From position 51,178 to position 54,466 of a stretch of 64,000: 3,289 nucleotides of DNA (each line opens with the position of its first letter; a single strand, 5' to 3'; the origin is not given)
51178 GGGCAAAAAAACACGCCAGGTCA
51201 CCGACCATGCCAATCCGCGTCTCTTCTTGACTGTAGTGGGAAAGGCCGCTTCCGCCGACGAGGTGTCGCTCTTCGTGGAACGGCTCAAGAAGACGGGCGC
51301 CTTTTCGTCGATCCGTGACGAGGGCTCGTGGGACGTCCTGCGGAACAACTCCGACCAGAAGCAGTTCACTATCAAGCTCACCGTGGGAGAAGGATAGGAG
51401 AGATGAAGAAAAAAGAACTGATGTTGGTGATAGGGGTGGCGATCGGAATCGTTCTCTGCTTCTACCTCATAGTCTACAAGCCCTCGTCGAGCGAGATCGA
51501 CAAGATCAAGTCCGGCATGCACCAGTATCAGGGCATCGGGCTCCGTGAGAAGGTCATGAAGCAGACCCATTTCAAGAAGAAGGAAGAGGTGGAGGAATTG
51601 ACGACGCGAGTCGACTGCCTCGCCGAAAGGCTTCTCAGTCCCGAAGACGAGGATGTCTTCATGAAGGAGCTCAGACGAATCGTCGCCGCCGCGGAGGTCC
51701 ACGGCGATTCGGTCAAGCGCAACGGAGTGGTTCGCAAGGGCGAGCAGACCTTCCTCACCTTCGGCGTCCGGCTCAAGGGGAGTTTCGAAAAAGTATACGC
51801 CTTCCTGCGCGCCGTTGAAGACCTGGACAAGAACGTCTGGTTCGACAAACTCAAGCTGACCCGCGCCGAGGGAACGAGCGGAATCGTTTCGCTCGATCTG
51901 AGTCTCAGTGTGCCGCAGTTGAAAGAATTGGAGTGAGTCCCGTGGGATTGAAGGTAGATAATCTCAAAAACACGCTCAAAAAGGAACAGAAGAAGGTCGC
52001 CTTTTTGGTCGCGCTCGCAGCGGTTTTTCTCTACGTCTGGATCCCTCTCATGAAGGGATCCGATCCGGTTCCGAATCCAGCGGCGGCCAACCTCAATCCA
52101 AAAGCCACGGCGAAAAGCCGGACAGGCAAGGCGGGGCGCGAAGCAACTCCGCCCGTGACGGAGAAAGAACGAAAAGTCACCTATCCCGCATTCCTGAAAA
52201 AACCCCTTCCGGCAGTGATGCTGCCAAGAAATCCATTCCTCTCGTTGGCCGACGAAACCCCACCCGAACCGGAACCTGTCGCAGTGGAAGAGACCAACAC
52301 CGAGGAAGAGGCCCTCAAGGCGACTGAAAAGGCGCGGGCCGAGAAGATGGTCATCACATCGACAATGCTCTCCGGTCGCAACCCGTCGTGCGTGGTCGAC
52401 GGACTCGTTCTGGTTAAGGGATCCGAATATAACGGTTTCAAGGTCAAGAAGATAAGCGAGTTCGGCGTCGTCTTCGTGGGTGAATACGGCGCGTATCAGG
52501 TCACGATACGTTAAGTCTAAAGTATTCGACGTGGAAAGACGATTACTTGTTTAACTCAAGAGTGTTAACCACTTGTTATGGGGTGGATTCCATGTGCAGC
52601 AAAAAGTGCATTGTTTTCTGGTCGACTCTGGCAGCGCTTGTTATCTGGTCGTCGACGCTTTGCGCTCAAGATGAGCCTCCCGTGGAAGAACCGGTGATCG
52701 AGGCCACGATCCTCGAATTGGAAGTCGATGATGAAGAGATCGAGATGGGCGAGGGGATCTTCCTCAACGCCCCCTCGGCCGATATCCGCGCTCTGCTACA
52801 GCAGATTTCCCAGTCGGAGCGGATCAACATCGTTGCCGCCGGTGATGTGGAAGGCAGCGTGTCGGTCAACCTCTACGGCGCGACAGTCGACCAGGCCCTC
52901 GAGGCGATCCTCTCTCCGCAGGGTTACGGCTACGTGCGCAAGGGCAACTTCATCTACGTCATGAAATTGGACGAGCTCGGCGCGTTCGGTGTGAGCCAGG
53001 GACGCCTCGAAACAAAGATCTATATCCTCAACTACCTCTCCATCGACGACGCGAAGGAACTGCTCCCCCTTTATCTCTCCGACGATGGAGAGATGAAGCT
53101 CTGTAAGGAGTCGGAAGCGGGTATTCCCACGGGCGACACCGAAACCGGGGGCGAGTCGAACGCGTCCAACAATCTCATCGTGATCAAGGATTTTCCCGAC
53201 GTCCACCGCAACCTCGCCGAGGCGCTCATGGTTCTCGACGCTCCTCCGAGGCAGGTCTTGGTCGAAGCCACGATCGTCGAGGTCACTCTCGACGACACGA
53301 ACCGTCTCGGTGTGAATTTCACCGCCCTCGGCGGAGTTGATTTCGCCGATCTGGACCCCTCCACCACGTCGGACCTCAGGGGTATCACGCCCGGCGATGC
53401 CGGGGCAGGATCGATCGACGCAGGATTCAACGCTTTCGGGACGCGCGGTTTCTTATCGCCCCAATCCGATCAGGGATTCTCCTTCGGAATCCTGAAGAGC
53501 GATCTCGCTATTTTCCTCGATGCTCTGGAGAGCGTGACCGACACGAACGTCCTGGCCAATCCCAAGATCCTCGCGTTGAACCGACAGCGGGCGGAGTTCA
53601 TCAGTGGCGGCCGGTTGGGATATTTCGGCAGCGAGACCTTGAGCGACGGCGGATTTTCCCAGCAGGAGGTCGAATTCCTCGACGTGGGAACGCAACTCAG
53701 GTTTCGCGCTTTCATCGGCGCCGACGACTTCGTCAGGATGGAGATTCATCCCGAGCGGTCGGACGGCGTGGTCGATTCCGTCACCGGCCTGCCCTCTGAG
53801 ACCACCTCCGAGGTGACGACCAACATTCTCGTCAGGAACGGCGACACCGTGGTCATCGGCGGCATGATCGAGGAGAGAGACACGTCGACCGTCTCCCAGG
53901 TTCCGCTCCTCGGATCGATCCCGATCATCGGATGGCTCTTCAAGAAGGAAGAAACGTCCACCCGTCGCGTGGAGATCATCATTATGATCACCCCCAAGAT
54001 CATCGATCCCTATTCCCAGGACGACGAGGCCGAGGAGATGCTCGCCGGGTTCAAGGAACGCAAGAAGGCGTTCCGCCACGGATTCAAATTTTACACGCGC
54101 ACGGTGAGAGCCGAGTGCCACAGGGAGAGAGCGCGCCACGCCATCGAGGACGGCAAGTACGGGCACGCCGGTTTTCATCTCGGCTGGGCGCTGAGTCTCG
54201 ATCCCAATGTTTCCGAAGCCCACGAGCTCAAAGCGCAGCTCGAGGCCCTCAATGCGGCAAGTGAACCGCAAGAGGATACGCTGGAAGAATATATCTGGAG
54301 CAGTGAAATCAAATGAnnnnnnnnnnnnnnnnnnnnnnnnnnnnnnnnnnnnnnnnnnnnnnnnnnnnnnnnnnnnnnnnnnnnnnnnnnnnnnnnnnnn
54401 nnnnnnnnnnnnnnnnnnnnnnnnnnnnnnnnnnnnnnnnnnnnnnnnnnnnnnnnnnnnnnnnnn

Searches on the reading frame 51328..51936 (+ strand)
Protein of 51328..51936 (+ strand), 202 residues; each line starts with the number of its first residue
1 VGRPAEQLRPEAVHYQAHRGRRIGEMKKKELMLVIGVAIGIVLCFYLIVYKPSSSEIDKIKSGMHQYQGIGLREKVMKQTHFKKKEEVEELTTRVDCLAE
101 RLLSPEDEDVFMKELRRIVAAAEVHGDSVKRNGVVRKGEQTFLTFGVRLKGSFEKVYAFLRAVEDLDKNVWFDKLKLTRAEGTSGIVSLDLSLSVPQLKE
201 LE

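Call 54: search_protein_families(library=pfam, proteins=[window:51328-51936:+], max_evalue=0.001)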
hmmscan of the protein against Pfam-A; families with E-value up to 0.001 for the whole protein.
window:51328-51936:+ (202 aa): 2 families
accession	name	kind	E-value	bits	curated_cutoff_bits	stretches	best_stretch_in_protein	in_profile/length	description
PF04350.18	PilO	-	0.00021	21.9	22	1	84-186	28-131/145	Pilus assembly protein, PilO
PF10741.14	T2SSM_b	-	0.00081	19.7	21.7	0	111-182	19-91/111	Type II secretion system (T2SS), protein M subtype b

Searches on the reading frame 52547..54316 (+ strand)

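Call 39: search_protein_families(library=pfam, proteins=[window:52547-54316:+], max_evalue=0.001)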
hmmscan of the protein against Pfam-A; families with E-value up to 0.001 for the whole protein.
window:52547-54316:+ (589 aa): 2 families
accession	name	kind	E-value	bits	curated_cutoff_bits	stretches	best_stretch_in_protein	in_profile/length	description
PF00263.26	Secretin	-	1.7e-42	145.3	27.5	1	326-487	1-169/169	Bacterial type II and III secretion system protein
PF07660.19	STN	-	6.6e-09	35.9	28.4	1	94-140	2-51/52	Secretin and TonB N terminus short domain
